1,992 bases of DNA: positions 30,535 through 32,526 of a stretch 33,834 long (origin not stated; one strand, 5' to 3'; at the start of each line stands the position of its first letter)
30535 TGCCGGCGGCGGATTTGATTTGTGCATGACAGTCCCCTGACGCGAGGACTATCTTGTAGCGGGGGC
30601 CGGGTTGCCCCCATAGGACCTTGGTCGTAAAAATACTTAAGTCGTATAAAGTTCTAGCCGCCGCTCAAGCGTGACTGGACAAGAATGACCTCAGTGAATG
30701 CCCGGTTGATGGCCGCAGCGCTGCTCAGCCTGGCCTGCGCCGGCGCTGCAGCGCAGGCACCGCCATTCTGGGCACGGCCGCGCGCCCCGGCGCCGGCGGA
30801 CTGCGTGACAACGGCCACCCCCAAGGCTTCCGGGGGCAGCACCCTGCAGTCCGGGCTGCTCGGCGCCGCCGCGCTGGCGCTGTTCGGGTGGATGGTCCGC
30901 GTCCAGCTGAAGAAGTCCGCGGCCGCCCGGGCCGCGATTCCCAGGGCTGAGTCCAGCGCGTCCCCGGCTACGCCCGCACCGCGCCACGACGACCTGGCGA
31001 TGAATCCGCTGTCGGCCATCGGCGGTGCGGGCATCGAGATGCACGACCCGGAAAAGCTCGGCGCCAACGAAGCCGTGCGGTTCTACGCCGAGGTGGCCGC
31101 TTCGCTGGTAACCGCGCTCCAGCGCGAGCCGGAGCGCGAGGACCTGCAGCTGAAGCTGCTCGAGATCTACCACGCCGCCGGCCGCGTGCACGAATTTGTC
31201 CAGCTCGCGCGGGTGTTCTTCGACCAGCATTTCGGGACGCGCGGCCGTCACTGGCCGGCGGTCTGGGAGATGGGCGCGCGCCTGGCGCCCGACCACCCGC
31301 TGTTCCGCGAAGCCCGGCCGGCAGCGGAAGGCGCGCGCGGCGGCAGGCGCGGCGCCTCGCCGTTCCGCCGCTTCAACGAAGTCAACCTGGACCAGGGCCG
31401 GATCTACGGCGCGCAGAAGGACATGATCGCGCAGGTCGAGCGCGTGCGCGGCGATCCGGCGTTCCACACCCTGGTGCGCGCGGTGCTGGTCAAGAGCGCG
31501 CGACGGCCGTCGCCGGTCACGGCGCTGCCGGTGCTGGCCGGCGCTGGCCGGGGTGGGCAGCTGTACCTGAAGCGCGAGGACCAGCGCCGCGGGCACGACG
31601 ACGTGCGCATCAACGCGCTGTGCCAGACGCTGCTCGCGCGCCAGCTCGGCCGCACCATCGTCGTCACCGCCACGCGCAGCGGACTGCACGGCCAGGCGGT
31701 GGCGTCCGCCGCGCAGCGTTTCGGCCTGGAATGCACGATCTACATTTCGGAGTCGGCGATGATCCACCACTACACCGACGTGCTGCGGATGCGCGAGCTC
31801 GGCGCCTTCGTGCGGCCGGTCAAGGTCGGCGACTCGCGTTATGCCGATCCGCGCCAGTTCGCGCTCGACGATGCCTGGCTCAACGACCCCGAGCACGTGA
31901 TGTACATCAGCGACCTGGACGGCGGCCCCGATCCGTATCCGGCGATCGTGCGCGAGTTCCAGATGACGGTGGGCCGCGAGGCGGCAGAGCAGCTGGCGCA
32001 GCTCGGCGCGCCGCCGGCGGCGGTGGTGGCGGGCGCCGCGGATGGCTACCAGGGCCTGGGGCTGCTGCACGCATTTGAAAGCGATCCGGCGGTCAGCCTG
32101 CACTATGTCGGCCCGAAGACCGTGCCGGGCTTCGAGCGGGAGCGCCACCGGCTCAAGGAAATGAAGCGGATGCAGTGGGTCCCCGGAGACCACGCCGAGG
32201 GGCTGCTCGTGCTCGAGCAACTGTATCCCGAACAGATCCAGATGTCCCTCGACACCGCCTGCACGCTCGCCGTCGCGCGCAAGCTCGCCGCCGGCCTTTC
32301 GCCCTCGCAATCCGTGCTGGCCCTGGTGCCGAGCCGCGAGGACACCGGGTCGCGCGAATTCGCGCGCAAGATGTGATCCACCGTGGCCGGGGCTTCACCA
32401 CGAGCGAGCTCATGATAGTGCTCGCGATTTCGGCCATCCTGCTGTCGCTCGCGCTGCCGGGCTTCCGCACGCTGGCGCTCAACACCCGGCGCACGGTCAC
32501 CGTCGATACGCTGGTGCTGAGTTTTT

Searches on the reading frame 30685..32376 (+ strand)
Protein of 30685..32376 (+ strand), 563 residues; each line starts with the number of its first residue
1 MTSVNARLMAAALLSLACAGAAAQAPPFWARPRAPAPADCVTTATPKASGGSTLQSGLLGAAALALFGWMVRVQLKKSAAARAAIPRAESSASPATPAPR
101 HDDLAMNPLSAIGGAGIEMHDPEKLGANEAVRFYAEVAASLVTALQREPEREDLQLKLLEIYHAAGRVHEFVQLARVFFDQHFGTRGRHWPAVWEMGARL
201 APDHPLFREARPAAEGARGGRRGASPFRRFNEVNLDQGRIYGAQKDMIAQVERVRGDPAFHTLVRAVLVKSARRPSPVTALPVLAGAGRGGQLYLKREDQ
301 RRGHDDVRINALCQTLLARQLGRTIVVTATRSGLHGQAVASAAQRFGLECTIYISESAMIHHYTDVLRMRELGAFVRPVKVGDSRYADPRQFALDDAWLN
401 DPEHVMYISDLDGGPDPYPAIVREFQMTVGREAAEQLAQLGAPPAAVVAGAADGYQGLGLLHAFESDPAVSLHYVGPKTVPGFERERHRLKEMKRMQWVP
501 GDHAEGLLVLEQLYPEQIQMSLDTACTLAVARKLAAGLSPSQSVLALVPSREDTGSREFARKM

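Call 56: search_protein_families(library=pfam, proteins=[window:30685-32376:+], max_evalue=0.00001)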
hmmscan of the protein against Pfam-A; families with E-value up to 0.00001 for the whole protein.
window:30685-32376:+ (563 aa): 1 family
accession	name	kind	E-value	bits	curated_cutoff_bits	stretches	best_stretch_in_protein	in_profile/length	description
PF00291.31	PALP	-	2.2e-21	76.9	35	1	271-487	3-202/295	Pyridoxal-phosphate dependent enzyme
